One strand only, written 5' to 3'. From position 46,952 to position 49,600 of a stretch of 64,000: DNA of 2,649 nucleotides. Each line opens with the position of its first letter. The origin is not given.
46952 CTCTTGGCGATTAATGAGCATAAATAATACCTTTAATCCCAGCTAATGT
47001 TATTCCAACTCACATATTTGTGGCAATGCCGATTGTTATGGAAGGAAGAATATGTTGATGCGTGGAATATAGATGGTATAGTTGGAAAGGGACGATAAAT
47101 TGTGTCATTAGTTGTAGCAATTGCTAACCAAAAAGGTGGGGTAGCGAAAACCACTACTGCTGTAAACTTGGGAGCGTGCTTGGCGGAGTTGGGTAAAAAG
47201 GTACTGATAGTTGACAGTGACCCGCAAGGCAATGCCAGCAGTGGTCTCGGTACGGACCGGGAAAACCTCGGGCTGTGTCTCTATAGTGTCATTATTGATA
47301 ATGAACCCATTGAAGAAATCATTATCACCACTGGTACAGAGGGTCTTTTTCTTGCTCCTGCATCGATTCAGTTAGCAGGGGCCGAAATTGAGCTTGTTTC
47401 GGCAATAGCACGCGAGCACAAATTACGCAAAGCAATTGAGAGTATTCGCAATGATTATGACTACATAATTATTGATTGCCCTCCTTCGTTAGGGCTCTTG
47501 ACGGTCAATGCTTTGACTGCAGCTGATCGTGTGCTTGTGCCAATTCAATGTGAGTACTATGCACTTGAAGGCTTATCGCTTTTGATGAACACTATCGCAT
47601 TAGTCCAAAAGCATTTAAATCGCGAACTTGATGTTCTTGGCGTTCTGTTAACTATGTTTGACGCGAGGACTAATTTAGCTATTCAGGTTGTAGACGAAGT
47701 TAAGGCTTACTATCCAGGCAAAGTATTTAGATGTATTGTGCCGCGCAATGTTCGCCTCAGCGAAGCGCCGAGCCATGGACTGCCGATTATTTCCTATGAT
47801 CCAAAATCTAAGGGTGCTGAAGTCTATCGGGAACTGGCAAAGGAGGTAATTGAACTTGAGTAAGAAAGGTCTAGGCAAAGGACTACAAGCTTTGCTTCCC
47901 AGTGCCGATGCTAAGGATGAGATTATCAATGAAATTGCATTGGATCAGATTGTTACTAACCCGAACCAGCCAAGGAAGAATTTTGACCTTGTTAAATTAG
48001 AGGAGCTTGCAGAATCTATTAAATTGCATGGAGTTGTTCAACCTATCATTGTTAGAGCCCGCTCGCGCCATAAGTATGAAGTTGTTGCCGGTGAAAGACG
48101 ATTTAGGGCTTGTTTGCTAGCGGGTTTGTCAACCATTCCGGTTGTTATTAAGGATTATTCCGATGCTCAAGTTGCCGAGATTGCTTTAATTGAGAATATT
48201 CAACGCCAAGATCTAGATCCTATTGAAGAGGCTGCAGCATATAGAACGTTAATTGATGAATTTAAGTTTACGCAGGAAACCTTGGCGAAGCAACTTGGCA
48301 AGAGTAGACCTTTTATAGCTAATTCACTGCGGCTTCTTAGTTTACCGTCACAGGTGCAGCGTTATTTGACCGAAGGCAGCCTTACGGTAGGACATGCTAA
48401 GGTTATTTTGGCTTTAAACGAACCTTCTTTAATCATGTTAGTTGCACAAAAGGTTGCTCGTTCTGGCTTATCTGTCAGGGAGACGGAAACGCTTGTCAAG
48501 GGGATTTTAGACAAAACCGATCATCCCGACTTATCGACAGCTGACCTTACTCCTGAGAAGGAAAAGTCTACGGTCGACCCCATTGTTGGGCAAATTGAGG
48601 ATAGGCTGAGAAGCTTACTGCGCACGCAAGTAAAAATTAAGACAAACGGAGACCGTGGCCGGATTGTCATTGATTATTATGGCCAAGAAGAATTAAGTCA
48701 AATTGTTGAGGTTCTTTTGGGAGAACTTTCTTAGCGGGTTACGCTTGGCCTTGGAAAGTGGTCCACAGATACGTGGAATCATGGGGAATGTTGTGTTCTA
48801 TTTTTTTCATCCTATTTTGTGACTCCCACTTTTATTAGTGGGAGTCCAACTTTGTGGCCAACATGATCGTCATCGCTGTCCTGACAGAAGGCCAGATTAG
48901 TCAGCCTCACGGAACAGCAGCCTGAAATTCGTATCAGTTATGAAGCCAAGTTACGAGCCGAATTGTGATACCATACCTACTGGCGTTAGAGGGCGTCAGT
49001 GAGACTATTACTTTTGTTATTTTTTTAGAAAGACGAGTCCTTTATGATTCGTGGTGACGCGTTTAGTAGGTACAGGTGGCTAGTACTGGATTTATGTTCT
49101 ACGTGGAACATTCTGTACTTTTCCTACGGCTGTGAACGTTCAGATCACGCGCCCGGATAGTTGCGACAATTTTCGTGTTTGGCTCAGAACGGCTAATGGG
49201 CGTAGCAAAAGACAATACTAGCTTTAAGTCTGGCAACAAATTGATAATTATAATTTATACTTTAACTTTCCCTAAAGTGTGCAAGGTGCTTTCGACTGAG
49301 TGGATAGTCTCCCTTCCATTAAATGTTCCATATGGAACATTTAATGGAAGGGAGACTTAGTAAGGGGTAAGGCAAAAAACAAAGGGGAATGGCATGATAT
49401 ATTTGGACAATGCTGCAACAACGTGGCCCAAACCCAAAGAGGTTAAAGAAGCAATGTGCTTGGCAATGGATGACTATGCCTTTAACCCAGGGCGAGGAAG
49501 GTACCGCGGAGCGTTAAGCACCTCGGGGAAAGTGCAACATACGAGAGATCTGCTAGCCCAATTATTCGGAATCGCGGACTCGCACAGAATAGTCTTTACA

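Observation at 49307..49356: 50-bp perfect palindrome whose core is a parS variant, 37 nt upstream of the aminotransferase start codon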

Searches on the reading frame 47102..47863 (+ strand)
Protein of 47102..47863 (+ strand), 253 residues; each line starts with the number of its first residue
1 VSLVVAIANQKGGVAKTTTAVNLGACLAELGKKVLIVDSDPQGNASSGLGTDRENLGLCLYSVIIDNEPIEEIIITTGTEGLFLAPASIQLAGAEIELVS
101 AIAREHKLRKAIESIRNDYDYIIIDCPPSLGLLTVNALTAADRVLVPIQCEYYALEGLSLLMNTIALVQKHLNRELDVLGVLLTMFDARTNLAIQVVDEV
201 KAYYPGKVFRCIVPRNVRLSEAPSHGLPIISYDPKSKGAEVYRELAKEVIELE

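Call 7: search_protein_families(library=pfam, proteins=[window:47102-47863:+])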
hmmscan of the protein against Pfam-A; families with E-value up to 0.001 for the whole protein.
window:47102-47863:+ (253 aa): 7 families
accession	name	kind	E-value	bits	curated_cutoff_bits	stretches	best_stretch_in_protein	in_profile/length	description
PF13614.12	AAA_31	-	4.3e-69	232.4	27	1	4-178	3-177/177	AAA domain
PF01656.29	CbiA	-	1.9e-28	99.4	25.4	1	5-229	1-125/125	CobQ/CobB/MinD/ParA nucleotide binding domain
PF06564.18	CBP_BcsQ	-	3.7e-11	43.4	21.3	1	5-247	4-231/234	Cellulose biosynthesis protein BcsQ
PF09140.17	MipZ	-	4.5e-11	43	20.7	2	90-152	69-133/262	ATPase MipZ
PF10609.15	ParA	-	2.6e-10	40.6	27.1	1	4-146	5-142/246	NUBPL iron-transfer P-loop NTPase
PF00142.24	Fer4_NifH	-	2.8e-10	40.6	25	1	10-251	7-246/271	4Fe-4S iron sulfur cluster binding proteins, NifH/frxC family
PF02374.21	ArsA_ATPase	-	3.2e-07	30.3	24.3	1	11-68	9-70/305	Anion-transporting ATPase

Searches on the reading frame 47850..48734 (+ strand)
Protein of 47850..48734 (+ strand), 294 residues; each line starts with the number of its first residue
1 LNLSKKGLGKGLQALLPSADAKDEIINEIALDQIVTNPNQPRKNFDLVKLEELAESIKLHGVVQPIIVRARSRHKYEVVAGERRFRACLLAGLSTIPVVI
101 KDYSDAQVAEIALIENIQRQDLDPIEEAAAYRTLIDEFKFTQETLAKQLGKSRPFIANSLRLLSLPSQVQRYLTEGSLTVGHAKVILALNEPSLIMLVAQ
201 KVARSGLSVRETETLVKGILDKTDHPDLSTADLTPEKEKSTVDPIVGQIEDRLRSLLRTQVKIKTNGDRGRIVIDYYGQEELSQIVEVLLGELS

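Call 7: search_protein_families(library=pfam, proteins=[window:47850-48734:+])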
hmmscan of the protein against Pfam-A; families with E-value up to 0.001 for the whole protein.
window:47850-48734:+ (294 aa): 3 families
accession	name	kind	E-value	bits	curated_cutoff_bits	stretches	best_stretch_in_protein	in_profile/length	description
PF17762.8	HTH_ParB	-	1.9e-36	124.7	22.6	1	120-219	1-100/102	ParB HTH domain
PF02195.25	ParB_N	-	1.8e-34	118.1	26.3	1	26-118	3-95/95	ParB N-terminal domain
PF23552.2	ParB_C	-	8.8e-07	28.7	23.8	1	243-288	2-48/50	ParB dimerisation domain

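Call 44: search_solved_structures(query=window:47850-48734:+, show_alignments=3, max_evalue=1e-20)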
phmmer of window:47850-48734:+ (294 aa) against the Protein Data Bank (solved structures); distinct sequences matched with E-value up to 1e-20: 12.
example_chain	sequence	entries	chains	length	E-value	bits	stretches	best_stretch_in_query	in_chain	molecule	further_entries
6sdk_A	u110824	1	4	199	9.7e-56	192.8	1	24-217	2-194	Stage 0 sporulation protein J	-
6t1f_A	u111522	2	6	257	3.4e-53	184.4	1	3-217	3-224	Chromosome-partitioning protein ParB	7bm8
1vz0_A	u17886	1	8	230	1.4e-51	179.1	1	4-216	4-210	Chromosome-partitioning protein Spo0J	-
7bnk_A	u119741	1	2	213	3.1e-51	178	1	29-217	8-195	ParB family protein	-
7bnr_A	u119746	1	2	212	2.1e-50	175.3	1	29-217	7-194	ParB family protein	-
7o0n_A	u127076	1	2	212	2.1e-50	175.2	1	29-217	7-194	ParB family protein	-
7nfu_A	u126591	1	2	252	5.3e-47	164.1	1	24-222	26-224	Nucleoid occlusion protein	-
7ng0_A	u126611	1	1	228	8.6e-47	163.4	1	26-222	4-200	Nucleoid occlusion protein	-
4umk_A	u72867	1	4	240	2e-46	162.2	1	25-218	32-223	PROBABLE CHROMOSOME-PARTITIONING PROTEIN PARB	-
7ol9_A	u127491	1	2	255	4.4e-46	161.1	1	16-222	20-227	Nucleoid occlusion protein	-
6s6h_A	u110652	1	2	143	2.3e-28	103.1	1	108-217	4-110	Chromosome-partitioning protein ParB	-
6y93_A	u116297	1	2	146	2.9e-22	83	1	107-222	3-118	Nucleoid occlusion protein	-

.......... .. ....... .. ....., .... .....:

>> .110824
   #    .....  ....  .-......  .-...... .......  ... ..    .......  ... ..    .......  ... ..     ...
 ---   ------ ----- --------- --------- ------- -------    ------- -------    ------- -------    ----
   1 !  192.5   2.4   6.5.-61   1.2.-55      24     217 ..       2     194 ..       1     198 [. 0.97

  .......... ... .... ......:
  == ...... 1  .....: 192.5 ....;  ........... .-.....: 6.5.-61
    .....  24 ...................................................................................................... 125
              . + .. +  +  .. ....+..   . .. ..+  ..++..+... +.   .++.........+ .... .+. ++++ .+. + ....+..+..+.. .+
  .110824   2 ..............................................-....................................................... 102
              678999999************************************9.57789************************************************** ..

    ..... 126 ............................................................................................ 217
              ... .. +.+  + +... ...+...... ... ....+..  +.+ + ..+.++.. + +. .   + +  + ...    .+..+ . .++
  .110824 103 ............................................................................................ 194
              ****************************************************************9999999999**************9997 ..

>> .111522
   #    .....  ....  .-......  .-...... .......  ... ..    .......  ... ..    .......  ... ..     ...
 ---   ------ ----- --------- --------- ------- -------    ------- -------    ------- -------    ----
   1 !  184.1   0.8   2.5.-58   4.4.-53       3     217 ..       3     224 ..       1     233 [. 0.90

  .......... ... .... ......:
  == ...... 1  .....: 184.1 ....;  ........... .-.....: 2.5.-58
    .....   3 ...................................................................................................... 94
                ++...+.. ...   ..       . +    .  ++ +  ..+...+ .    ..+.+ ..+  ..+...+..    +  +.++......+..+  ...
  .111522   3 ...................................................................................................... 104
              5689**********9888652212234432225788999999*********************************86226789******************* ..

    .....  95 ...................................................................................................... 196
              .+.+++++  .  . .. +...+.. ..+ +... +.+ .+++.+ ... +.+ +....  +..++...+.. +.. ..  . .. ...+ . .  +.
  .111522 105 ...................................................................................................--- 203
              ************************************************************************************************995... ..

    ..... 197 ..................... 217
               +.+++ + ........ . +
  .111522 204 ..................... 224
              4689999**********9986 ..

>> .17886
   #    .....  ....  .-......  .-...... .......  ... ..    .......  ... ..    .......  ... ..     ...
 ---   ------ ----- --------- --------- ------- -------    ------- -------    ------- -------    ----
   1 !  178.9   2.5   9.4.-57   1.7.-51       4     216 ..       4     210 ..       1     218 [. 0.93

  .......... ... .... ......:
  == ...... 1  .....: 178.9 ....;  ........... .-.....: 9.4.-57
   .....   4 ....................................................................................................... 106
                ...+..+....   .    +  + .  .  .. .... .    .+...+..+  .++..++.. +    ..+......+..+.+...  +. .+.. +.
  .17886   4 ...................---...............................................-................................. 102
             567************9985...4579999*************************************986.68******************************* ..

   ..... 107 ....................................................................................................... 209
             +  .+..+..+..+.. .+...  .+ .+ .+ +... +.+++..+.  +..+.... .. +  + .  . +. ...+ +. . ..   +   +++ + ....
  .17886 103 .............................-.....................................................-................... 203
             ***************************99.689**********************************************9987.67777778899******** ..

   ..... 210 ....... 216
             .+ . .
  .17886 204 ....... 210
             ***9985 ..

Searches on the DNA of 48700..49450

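Call 63: search_rna_families(source=window, start=48700, end=49450, threshold=evalue, max_evalue=1)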
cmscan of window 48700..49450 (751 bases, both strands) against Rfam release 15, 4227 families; matches with E-value up to 1: 4.
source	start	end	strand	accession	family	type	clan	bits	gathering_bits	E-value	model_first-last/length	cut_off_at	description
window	49306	49357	-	RF00925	MIR1027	Gene; miRNA;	-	25.2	150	0.0074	39-105/142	no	MIR1027 microRNA precursor family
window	49311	49353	+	RF04097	MIR2630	Gene; miRNA;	-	20.7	144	0.12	1-229/229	no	MIR2630 microRNA precursor family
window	49310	49352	-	RF04097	MIR2630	Gene; miRNA;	-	20.7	144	0.12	1-229/229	no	MIR2630 microRNA precursor family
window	49306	49357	+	RF04139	MIR841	Gene; miRNA;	-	18.6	200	0.37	46-167/212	no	MIR841 microRNA precursor family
